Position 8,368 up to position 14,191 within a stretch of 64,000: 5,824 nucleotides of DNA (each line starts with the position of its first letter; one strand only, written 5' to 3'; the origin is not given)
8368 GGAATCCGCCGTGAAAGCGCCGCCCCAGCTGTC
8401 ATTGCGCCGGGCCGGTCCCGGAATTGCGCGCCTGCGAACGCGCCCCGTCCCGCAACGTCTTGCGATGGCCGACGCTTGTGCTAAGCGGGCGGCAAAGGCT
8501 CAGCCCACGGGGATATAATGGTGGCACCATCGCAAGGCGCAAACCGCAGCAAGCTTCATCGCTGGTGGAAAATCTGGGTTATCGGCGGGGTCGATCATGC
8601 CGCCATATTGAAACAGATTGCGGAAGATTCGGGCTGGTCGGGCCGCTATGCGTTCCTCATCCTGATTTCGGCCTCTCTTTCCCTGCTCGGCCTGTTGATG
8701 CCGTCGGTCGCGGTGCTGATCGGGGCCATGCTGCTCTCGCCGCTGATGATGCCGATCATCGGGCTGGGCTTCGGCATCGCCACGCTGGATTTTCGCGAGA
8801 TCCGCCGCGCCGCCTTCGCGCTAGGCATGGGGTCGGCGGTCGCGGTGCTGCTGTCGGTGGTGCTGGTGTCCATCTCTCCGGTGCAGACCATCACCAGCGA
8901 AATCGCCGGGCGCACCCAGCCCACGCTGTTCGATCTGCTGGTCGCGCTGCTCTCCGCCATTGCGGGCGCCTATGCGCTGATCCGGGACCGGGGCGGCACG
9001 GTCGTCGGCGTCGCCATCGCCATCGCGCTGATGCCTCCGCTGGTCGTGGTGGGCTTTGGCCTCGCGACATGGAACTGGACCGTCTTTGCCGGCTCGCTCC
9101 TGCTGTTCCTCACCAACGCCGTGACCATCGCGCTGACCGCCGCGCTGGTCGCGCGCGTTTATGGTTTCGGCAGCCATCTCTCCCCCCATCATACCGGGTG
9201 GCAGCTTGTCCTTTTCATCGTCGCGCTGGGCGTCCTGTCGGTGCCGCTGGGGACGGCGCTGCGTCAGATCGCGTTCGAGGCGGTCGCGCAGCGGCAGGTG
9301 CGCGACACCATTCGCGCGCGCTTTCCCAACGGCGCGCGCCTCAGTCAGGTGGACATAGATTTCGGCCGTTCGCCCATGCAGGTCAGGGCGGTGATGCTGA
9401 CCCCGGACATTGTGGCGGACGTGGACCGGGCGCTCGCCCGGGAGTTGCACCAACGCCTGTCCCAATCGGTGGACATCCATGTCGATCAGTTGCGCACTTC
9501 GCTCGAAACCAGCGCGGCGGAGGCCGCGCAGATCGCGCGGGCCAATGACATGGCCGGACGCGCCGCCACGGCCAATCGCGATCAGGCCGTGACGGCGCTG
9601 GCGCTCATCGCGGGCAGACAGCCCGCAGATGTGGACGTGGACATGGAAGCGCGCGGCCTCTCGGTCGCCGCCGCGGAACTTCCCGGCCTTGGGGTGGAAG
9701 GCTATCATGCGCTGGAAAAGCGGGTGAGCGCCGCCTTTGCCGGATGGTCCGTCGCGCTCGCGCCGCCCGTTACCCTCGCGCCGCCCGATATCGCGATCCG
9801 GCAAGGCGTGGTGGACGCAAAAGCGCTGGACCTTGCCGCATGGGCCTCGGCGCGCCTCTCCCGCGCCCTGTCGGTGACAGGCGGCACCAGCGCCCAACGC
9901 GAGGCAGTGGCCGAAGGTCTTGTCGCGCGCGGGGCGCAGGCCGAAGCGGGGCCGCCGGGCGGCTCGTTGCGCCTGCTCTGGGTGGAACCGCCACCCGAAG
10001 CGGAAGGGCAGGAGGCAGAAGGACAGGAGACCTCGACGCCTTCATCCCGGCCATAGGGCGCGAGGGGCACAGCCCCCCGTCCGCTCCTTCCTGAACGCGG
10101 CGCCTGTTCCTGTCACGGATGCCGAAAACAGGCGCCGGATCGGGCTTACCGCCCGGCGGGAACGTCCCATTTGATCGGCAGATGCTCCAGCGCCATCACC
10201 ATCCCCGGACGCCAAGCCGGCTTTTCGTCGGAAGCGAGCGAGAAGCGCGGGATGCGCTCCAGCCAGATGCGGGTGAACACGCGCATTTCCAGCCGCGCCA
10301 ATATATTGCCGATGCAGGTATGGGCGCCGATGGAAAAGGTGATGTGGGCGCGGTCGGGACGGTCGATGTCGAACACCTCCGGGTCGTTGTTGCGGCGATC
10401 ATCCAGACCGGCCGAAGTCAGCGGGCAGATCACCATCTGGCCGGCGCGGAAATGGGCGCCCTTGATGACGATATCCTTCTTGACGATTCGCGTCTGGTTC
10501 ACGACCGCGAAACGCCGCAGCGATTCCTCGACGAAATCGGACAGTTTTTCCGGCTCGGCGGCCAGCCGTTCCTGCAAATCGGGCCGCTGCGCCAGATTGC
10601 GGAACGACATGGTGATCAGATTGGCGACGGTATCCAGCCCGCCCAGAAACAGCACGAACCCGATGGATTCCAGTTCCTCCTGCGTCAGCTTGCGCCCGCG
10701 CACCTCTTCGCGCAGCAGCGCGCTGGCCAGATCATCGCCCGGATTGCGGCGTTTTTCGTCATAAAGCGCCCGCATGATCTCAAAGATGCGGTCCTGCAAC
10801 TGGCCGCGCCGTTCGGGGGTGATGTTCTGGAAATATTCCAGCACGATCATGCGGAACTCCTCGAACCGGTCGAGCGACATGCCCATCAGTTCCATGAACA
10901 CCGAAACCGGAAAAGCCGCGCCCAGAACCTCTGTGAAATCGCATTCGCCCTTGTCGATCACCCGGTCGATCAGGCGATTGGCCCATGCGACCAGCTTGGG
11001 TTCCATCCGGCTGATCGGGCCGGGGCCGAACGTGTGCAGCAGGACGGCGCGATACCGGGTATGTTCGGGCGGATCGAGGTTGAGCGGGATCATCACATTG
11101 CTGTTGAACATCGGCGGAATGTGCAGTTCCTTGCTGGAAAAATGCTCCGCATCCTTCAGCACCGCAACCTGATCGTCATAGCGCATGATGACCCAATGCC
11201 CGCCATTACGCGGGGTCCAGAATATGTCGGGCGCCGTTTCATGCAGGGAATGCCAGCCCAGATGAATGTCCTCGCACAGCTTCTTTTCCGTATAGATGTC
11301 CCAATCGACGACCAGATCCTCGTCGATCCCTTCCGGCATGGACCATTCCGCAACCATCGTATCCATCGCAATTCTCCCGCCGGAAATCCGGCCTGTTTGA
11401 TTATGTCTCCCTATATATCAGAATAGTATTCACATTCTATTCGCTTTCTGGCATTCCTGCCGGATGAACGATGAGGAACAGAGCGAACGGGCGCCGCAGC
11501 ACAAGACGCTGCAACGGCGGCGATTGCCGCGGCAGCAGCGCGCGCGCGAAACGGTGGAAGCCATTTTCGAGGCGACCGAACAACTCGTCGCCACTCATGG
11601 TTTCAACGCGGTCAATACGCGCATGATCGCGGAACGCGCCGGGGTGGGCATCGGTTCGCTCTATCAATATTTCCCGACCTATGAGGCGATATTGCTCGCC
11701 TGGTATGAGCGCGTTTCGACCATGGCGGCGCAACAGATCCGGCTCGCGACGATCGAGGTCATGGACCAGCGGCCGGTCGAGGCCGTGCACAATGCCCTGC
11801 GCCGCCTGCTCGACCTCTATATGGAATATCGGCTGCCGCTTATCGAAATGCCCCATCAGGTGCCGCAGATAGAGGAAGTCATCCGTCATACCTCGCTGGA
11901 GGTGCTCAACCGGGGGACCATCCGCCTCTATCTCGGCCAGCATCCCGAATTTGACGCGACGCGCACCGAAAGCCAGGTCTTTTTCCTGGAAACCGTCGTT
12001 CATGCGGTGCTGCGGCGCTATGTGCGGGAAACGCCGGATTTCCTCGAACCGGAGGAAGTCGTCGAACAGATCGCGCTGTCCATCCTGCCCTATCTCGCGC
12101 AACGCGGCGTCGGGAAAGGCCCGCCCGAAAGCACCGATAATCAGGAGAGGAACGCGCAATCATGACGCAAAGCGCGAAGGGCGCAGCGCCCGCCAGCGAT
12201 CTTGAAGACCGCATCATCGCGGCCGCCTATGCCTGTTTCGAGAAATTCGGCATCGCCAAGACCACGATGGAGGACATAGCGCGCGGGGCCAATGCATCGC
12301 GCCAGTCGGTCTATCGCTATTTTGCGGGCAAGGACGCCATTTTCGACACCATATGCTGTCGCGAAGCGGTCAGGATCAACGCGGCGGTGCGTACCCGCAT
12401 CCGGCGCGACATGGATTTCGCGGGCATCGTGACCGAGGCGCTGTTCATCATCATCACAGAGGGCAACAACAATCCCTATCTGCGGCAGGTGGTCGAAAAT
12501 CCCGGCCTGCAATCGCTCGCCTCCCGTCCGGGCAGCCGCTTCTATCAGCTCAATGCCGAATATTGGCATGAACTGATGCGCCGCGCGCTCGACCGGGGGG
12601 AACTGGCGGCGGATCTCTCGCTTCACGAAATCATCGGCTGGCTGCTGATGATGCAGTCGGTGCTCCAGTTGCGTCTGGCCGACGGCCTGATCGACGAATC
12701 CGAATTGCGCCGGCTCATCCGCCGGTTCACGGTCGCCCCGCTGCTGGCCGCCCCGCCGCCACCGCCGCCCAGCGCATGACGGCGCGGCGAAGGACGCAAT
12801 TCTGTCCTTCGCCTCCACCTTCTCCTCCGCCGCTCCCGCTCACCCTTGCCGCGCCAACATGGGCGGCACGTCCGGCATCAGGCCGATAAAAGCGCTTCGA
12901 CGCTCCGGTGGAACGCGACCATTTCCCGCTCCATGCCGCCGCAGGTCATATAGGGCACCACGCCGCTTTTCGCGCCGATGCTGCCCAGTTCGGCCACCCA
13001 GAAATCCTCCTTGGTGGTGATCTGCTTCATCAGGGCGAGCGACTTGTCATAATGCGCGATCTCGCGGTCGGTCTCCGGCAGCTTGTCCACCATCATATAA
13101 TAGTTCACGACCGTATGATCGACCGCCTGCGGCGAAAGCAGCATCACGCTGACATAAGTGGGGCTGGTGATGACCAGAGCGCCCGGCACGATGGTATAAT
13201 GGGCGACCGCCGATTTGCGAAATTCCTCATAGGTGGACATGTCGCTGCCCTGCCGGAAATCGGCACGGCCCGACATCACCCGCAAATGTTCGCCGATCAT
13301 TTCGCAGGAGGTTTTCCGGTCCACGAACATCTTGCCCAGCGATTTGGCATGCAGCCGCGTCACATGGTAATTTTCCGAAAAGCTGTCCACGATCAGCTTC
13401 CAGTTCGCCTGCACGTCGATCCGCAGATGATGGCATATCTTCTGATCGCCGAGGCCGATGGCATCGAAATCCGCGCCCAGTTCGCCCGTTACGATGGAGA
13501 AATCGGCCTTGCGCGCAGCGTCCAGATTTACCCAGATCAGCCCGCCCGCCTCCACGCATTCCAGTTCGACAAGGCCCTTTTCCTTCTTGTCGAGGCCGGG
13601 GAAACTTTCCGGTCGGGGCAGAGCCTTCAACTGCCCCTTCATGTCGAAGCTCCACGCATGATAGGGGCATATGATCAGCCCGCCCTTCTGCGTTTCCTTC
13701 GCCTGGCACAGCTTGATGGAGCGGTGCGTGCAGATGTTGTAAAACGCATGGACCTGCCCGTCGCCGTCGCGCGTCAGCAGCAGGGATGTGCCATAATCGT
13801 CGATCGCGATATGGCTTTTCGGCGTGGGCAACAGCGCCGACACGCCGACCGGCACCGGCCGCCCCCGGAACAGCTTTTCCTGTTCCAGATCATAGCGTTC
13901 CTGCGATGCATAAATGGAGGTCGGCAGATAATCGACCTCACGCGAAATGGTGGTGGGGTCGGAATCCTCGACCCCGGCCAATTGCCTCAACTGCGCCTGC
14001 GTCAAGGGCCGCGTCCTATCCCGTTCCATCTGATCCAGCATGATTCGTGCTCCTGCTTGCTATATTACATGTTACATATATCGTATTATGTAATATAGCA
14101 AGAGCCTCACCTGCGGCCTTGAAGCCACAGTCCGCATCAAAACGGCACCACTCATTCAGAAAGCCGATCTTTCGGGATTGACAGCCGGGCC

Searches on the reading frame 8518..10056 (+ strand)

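Call 10: search_protein_families(library=pfam, proteins=[window:8518-10056:+])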
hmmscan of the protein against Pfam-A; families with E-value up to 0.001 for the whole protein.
window:8518-10056:+ (512 aa): 1 family
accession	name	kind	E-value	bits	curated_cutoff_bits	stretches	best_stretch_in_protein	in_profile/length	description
PF04087.19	DUF389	-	2e-40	138.5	23.9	1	71-206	1-137/137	Domain of unknown function (DUF389)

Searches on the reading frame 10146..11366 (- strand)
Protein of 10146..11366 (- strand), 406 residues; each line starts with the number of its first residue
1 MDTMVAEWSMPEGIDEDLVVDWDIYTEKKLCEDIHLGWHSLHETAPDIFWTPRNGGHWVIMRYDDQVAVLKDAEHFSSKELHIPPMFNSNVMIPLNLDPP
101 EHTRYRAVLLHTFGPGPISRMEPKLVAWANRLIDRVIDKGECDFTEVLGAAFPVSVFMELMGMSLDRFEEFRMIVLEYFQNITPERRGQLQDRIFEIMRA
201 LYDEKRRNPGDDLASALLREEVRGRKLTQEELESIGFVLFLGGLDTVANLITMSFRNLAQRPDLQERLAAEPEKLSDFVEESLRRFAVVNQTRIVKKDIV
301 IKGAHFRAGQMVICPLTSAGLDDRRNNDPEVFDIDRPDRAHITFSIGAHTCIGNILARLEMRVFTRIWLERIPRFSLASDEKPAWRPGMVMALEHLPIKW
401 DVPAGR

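Call 10: search_protein_families(library=pfam, proteins=[window:10146-11366:-])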
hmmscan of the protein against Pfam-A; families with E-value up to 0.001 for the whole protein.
window:10146-11366:- (406 aa): 1 family
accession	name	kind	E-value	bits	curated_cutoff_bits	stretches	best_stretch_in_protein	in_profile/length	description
PF00067.27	p450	-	3.3e-32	112.3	22.8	1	161-371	202-431/462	Cytochrome P450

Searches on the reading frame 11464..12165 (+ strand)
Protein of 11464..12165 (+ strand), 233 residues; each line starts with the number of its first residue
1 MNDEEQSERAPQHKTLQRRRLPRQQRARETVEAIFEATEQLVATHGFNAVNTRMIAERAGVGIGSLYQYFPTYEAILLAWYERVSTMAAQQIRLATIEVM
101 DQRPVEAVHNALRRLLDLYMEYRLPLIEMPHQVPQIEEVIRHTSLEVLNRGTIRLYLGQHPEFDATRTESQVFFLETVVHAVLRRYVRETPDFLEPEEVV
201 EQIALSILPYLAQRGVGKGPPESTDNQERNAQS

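Call 10: search_protein_families(library=pfam, proteins=[window:11464-12165:+])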
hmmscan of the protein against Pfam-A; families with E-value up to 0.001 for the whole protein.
window:11464-12165:+ (233 aa): 1 family
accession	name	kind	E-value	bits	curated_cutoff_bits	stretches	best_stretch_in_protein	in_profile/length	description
PF00440.29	TetR_N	-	5.4e-13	48.9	24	1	34-79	1-46/47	Bacterial regulatory proteins, tetR family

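Call 26: search_protein_families(library=ncbifam, proteins=[window:11464-12165:+], max_evalue=0.00001)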
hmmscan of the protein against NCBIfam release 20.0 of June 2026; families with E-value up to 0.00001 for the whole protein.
window:11464-12165:+ (233 aa): 5 families
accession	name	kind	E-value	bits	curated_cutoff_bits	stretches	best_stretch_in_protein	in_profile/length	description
NF033703.1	transcr_KstR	equivalog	2.9e-10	40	280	1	28-114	6-90/185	cholesterol catabolism transcriptional regulator KstR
NF041196.1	ScbR_bind_reg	equivalog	9.2e-09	35.7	150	1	24-94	1-71/191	ScbR family autoregulator-binding transcription factor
NF050111.1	TransRegSACE7040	equivalog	2e-06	27.8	250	1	32-124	4-90/186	SACE_7040 family transcriptional regulator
NF053731.1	TransRegFasRMycb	equivalog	5.4e-06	26.3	330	1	18-117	4-97/199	HTH-type transcriptional activator FasR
NF011584.0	PRK15008.1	equivalog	9.5e-06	25.6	230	0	26-122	15-108/212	HTH-type transcriptional regulator RutR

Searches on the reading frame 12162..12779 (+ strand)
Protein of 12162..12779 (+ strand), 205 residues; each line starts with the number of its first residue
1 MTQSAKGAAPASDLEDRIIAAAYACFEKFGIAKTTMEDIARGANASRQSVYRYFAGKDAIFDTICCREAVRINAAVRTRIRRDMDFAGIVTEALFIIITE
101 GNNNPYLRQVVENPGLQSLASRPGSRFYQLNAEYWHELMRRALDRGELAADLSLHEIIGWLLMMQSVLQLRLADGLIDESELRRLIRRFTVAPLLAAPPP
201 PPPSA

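Call 10: search_protein_families(library=pfam, proteins=[window:12162-12779:+])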
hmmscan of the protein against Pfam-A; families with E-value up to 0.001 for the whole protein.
window:12162-12779:+ (205 aa): 2 families
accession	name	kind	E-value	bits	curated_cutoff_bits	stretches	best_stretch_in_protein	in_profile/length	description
PF00440.29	TetR_N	-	2.2e-14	53.4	24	1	18-62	1-45/47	Bacterial regulatory proteins, tetR family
PF16859.10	TetR_C_11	-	0.00047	20.9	32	0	118-186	43-110/113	Tetracyclin repressor-like, C-terminal domain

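Call 26: search_protein_families(library=ncbifam, proteins=[window:12162-12779:+], max_evalue=0.00001)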
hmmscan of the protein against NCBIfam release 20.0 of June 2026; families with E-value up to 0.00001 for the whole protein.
window:12162-12779:+ (205 aa): 7 families
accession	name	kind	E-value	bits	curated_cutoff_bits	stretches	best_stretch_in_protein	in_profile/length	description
NF041196.1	ScbR_bind_reg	equivalog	3.1e-09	37.3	150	1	16-171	9-164/191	ScbR family autoregulator-binding transcription factor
TIGR03384.1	betaine_BetI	equivalog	1.5e-08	34.5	201.3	1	16-82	11-77/189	choline-binding transcriptional repressor BetI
NF007430.0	PRK09975.1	equivalog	6.4e-08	32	274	1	11-66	9-64/220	acrEF/envCD operon transcriptional regulator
NF007949.0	PRK10668.1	equivalog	6.6e-07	29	271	1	10-74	8-72/216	multidrug efflux transporter transcriptional repressor AcrR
NF051852.1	efflux_TF_MtrR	exception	6.7e-07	29.3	280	1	15-83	12-80/205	multidrug efflux system transcriptional repressor MtrR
NF050111.1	TransRegSACE7040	equivalog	1.1e-06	28.6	250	1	17-195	5-183/186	SACE_7040 family transcriptional regulator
TIGR03968.1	mycofact_TetR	equivalog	3.3e-06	26.8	224.9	1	10-60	6-56/190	mycofactocin system transcriptional regulator MftR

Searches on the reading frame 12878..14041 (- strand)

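Call 7: search_protein_families(library=pfam, proteins=[window:12878-14041:-])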
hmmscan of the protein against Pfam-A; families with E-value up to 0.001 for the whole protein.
window:12878-14041:- (387 aa): 2 families
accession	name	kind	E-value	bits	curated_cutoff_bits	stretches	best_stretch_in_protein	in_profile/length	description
PF00848.25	Ring_hydroxyl_A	-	3e-25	89.8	24.9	1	205-386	9-207/208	Ring hydroxylating alpha subunit (catalytic domain)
PF00355.32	Rieske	-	2.7e-16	59.7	20.3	1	69-146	9-83/88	Rieske [2Fe-2S] domain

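Call 26: search_protein_families(library=ncbifam, proteins=[window:12878-14041:-], max_evalue=0.00001)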
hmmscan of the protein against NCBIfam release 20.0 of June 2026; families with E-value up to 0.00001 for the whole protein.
window:12878-14041:- (387 aa): 6 families
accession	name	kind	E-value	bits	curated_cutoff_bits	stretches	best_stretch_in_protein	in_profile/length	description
NF058607.1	GlBtMonoOxGbcA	equivalog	8.7e-30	103.5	670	1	37-235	30-226/420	glycine betaine monooxygenase oxygenase subunit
NF041684.1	ant_diox_AndAc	equivalog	3.3e-19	68.8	750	1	36-232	20-223/418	anthranilate 1,2-dioxygenase large subunit AndAc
NF042946.1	3PPDioc_HcaE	equivalog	7.8e-19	68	830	1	41-235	18-218/450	3-phenylpropionate/cinnamic acid dioxygenase subunit alpha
TIGR03228.1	anthran_1_2_A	equivalog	5.7e-17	61.6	671.9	1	43-235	20-217/438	anthranilate 1,2-dioxygenase large subunit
TIGR03229.1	benzo_1_2_benA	equivalog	2.6e-15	56.2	780.95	1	41-141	18-117/433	benzoate 1,2-dioxygenase large subunit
NF052579.1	BetMthstMoxSdmAMthl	equivalog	2.1e-07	30.3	600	1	84-137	39-90/351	4beta-methylsterol monooxygenase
